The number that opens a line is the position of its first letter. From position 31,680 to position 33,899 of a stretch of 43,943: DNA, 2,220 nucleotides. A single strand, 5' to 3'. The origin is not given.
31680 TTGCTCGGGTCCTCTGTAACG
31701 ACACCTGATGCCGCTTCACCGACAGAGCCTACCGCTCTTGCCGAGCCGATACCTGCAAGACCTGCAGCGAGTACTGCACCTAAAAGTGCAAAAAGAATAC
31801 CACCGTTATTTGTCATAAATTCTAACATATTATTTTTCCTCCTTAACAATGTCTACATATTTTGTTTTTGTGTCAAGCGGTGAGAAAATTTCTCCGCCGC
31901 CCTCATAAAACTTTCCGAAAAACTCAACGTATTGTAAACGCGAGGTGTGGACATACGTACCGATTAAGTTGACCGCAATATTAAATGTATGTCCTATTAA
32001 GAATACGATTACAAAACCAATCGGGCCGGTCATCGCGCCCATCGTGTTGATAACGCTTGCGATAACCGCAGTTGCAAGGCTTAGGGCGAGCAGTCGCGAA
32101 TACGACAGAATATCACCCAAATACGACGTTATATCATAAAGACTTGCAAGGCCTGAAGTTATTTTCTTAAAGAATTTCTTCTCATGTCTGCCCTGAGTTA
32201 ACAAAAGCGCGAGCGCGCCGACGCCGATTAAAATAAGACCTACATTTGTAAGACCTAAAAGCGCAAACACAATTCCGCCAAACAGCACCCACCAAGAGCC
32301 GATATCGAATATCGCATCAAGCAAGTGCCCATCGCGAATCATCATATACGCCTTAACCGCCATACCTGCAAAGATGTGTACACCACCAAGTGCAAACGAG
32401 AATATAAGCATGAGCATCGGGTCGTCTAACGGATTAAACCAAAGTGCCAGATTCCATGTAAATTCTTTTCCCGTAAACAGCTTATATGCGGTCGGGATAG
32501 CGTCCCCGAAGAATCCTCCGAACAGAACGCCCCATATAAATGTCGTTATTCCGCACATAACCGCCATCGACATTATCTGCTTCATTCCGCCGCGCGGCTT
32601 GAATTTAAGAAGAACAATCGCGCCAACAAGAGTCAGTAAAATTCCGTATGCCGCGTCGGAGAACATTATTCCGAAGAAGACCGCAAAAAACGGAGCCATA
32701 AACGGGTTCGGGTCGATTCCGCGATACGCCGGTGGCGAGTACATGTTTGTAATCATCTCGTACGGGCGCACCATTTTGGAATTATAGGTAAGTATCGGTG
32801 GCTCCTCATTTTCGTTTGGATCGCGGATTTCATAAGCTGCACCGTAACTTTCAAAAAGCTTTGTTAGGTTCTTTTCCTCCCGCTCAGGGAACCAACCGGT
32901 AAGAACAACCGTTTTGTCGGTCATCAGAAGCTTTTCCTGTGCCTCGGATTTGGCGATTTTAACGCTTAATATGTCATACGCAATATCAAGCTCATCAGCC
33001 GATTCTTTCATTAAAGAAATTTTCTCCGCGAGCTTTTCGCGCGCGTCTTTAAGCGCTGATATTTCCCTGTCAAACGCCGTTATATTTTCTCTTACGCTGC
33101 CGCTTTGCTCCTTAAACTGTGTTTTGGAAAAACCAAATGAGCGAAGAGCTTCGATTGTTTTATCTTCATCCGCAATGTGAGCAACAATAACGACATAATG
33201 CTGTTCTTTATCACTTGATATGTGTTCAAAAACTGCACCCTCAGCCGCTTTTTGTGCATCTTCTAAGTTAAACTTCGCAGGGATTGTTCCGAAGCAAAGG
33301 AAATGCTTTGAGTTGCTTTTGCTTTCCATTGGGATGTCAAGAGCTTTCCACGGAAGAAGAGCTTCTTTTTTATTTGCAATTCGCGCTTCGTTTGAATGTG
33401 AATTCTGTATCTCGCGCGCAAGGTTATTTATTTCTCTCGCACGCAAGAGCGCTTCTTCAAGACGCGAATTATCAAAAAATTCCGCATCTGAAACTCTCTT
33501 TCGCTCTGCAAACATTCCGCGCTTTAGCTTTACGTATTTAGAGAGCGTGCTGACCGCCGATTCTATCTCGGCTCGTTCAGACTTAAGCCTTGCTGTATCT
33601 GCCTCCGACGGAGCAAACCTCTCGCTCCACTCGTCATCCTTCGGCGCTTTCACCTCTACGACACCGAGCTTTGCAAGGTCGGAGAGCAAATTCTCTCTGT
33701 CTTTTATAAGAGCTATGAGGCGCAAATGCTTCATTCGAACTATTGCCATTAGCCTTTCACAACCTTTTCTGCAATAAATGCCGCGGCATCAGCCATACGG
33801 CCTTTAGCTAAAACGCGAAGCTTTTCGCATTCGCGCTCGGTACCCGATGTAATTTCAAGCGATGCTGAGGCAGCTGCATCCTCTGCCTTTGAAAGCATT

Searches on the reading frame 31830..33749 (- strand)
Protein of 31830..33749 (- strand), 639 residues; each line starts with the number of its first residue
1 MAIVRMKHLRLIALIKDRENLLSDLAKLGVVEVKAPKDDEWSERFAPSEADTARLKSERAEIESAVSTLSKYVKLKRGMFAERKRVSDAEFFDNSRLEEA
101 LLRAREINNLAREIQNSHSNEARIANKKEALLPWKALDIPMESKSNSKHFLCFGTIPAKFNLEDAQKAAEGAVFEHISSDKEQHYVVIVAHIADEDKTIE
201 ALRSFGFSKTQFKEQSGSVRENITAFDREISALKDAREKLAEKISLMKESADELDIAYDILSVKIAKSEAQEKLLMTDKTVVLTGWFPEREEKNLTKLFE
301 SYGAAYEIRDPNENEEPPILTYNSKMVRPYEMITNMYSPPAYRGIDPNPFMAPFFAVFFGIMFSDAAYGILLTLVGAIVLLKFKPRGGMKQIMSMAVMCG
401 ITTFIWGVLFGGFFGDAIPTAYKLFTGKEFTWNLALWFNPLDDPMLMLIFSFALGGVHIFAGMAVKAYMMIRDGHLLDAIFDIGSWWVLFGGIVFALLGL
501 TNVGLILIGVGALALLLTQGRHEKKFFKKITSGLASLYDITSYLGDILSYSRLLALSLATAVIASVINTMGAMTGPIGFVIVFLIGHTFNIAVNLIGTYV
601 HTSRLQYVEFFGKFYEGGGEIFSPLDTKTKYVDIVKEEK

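Call 72: search_protein_families(library=pfam, proteins=[window:31830-33749:-], max_evalue=0.00001)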
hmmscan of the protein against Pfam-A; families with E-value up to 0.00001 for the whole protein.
window:31830-33749:- (639 aa): 1 family
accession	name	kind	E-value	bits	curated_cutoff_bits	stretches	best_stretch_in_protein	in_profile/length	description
PF01496.24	V_ATPase_I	-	5.1e-26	91.3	30.7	2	172-400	195-436/815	V-type ATPase 116kDa subunit family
